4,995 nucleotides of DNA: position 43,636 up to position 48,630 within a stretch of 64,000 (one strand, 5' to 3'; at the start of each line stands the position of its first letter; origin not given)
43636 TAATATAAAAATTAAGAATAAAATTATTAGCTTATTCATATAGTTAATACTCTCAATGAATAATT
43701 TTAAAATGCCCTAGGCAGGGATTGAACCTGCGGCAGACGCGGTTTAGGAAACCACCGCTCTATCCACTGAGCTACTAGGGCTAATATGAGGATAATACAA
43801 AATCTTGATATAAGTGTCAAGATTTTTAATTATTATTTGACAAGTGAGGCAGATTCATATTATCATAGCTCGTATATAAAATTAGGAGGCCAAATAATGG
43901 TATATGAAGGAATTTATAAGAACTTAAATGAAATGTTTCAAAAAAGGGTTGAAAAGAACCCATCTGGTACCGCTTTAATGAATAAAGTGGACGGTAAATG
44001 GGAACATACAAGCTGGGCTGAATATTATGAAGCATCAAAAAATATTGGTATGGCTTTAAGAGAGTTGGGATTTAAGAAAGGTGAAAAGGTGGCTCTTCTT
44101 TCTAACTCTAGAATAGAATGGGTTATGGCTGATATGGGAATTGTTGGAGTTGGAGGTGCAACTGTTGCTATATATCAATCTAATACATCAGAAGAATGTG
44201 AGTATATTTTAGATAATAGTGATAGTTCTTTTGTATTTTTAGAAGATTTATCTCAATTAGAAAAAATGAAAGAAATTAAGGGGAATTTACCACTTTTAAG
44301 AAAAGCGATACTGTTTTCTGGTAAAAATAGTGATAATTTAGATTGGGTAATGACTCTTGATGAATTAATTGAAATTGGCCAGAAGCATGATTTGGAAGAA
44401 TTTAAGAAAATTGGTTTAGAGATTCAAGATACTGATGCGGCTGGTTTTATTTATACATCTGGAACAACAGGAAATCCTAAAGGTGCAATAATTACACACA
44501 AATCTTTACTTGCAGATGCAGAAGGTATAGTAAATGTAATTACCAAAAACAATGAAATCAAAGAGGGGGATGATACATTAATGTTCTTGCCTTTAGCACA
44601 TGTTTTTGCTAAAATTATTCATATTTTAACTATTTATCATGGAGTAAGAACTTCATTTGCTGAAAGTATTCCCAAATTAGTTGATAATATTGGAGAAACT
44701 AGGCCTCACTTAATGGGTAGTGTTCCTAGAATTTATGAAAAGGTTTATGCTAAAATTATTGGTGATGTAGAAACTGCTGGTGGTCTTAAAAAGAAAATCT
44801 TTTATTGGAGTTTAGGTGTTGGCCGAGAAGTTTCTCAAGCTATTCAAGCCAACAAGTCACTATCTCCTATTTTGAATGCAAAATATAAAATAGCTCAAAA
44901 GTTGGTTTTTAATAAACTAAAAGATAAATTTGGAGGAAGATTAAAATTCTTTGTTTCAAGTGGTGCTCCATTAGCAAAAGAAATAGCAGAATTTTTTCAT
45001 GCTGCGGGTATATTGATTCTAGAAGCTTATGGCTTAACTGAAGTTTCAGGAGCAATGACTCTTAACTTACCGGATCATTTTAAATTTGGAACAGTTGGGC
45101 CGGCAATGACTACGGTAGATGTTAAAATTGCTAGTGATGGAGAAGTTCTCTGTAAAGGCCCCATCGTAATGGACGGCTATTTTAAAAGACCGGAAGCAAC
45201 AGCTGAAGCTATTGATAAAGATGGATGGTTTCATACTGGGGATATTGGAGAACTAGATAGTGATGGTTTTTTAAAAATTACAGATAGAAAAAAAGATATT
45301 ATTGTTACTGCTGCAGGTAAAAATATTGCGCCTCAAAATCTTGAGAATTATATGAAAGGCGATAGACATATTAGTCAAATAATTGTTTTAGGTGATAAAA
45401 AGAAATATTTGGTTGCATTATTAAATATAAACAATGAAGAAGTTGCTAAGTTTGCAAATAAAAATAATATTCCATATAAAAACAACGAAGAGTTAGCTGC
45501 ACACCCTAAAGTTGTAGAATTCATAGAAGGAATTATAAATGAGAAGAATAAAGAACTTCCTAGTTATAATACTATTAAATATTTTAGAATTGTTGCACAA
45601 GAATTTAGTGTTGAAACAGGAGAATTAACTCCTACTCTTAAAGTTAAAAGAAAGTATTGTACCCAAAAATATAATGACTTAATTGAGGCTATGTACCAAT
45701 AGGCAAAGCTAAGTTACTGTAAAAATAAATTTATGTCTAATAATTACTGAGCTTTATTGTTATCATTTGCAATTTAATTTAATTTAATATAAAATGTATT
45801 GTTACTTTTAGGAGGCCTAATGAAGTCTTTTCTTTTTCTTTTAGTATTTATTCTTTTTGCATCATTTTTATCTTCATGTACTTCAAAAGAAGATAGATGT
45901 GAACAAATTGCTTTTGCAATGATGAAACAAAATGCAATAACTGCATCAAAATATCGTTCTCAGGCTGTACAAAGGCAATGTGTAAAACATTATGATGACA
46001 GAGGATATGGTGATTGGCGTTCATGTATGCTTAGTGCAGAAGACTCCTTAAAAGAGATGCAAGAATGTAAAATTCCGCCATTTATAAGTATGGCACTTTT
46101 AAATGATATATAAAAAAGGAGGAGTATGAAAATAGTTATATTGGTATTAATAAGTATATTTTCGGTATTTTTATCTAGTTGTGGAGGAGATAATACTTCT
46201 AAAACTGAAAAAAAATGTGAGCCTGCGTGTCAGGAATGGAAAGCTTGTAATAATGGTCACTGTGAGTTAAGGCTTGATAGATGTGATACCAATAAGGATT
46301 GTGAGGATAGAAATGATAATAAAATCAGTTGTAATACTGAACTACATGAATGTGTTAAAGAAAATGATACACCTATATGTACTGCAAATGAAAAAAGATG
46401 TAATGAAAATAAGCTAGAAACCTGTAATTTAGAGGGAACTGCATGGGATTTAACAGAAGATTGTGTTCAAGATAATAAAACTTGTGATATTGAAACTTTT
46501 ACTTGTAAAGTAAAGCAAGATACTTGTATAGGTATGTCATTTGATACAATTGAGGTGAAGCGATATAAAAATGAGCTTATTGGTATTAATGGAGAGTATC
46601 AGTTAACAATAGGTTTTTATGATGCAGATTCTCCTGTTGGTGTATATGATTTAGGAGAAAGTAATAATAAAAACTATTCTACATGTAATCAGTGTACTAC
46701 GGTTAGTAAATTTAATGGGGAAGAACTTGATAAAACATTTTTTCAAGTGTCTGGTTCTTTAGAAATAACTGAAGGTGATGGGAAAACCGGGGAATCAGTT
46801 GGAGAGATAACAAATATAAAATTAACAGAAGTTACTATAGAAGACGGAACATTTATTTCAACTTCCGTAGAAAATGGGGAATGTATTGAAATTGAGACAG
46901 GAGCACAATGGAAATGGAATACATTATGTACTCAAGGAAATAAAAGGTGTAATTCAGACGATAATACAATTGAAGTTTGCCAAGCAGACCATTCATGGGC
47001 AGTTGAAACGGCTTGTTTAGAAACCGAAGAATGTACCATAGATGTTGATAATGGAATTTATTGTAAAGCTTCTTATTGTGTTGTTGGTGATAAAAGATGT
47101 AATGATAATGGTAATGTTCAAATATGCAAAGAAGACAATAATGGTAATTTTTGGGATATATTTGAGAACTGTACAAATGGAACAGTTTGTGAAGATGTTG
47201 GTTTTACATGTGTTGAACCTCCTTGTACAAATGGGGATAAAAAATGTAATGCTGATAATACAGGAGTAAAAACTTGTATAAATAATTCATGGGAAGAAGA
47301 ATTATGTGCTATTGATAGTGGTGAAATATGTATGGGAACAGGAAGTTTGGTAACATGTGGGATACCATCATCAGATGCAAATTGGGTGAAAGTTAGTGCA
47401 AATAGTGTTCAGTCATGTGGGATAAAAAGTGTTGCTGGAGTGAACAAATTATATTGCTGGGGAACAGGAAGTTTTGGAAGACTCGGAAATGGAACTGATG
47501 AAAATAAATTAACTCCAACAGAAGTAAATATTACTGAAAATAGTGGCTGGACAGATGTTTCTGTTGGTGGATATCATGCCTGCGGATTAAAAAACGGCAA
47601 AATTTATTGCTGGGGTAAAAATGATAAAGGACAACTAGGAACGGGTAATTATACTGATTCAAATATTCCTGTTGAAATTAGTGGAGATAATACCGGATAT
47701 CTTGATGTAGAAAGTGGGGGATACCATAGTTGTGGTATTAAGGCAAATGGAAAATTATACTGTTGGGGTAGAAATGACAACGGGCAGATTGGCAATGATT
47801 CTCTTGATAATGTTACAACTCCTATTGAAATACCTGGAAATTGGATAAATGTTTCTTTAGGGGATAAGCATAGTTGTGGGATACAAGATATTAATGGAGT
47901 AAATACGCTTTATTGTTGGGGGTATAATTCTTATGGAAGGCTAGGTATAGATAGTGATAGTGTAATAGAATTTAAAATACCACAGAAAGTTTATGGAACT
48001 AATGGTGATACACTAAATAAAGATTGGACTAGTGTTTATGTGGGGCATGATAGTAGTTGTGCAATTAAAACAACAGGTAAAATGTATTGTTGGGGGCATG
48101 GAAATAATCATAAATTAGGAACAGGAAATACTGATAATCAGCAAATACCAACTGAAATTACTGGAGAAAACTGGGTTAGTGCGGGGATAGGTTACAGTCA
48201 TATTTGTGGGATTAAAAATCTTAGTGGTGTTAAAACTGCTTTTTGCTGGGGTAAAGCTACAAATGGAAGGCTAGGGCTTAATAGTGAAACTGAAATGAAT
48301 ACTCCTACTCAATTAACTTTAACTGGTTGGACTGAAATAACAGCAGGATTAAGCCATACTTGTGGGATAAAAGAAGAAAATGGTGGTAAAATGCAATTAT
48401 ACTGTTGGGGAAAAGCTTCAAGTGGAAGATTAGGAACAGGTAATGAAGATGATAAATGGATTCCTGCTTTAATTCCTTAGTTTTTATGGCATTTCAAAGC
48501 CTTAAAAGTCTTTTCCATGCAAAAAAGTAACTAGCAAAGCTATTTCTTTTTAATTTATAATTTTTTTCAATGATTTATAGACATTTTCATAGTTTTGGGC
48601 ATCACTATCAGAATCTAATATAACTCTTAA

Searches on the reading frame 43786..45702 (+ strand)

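Call 12: search_protein_families(library=pfam, proteins=[window:43786-45702:+], max_evalue=0.001)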
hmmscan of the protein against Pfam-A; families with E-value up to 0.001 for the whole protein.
window:43786-45702:+ (638 aa): 2 families
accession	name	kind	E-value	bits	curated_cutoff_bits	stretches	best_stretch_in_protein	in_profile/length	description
PF00501.34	AMP-binding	-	1.9e-67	228.1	29.9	1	51-466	1-384/384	AMP-binding enzyme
PF23562.2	AMP-binding_C_3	-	6.3e-12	46.4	20.8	1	504-638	2-121/124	AMP-binding enzyme C-terminal domain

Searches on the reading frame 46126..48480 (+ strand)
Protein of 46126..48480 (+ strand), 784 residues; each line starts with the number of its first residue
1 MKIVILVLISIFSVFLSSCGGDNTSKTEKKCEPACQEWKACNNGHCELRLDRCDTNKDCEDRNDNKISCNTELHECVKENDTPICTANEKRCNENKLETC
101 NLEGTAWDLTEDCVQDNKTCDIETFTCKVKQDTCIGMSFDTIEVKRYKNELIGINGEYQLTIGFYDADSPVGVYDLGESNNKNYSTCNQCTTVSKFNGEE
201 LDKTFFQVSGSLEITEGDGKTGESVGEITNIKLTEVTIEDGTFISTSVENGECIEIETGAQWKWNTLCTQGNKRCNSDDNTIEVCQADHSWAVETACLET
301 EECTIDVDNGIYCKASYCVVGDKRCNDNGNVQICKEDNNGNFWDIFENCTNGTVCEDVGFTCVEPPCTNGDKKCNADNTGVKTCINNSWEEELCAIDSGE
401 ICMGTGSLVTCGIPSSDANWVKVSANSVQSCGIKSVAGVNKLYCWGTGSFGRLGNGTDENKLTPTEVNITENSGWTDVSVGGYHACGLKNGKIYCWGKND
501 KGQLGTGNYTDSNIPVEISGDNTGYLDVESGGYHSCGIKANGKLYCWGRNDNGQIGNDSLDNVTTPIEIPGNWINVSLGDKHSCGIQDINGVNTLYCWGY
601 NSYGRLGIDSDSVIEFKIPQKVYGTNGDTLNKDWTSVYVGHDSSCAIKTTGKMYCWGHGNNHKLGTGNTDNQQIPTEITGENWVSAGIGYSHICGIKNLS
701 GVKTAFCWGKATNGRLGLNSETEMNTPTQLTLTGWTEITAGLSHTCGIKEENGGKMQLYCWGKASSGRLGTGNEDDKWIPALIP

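Call 12: search_protein_families(library=pfam, proteins=[window:46126-48480:+], max_evalue=0.001)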
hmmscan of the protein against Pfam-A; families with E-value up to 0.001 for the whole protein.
window:46126-48480:+ (784 aa): 4 families
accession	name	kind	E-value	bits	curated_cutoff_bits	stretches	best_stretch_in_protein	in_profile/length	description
PF00415.24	RCC1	-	3.9e-65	216.7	21.7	7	490-536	1-48/50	Regulator of chromosome condensation (RCC1) repeat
PF25390.1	WD40_RLD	-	4.5e-61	207.6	150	1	441-783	1-345/363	RCC1-like domain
PF13540.12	RCC1_2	-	2e-32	110.6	22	3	527-554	3-30/30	Regulator of chromosome condensation (RCC1) repeat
PF25384.1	Alsin_RLD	-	1.4e-05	25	100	0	488-569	239-317/405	Alsin RCC1-like domain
